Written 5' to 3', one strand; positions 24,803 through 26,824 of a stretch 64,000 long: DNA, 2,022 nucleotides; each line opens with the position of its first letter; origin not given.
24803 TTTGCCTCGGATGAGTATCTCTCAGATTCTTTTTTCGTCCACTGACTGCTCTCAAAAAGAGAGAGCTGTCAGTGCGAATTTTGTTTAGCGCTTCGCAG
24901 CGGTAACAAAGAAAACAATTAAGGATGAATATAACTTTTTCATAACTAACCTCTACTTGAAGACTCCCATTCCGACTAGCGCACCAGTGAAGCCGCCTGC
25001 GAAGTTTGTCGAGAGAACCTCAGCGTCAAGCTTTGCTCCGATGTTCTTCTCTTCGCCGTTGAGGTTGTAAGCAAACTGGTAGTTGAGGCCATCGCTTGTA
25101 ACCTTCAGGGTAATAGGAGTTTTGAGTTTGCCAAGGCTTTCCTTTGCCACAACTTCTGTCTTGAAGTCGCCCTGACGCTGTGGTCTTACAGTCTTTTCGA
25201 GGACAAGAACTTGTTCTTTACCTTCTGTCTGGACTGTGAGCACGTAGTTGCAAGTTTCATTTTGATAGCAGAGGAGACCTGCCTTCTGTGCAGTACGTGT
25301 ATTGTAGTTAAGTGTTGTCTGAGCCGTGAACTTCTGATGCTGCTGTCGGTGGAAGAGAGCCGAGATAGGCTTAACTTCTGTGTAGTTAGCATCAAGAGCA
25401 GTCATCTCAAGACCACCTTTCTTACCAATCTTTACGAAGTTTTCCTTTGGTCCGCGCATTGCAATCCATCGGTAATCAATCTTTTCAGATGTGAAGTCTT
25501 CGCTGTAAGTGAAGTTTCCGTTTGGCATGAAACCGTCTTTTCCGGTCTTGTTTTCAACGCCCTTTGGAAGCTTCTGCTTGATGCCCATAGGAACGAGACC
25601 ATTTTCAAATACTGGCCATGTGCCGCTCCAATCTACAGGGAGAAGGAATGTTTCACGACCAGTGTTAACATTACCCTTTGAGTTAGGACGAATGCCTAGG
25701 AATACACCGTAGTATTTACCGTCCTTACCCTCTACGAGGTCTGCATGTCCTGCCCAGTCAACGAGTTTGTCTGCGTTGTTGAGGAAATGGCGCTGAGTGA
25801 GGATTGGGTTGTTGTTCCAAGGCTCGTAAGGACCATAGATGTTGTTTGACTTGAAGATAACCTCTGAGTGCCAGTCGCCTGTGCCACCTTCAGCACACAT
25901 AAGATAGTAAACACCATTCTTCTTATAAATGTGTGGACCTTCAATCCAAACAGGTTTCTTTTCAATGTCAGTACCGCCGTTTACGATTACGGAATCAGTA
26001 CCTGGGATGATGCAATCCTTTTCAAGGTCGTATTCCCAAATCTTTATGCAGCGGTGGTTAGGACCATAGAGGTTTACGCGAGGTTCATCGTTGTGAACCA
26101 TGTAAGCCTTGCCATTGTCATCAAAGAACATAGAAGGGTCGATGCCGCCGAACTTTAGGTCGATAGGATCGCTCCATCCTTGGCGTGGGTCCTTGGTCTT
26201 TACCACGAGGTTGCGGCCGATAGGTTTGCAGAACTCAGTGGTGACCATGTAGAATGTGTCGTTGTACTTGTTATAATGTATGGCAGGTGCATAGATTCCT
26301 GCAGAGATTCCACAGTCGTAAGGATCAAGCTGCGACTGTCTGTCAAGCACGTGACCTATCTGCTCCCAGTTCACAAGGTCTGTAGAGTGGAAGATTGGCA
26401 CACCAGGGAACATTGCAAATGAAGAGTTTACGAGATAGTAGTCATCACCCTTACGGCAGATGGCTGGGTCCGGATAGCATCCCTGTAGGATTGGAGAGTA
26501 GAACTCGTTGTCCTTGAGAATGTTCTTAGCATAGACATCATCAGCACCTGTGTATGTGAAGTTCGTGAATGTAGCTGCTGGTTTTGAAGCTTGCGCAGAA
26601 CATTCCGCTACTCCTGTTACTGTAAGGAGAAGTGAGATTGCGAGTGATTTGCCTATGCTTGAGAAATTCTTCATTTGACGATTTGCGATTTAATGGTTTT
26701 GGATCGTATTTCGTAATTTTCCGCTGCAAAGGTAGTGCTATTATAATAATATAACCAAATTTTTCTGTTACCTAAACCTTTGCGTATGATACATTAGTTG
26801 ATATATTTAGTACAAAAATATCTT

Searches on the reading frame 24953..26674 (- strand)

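Call 64: search_protein_families(library=pfam, proteins=[window:24953-26674:-], max_evalue=0.00001)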
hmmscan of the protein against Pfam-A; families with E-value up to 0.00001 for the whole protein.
window:24953-26674:- (573 aa): 2 families
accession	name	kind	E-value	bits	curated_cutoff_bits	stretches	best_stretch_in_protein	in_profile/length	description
PF04616.20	Glyco_hydro_43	-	1.7e-74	251.2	32.2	1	60-354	3-288/288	Glycosyl hydrolases family 43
PF17851.8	GH43_C2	-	2.5e-33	116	22.7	1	391-570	1-183/203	Beta xylosidase C-terminal Concanavalin A-like domain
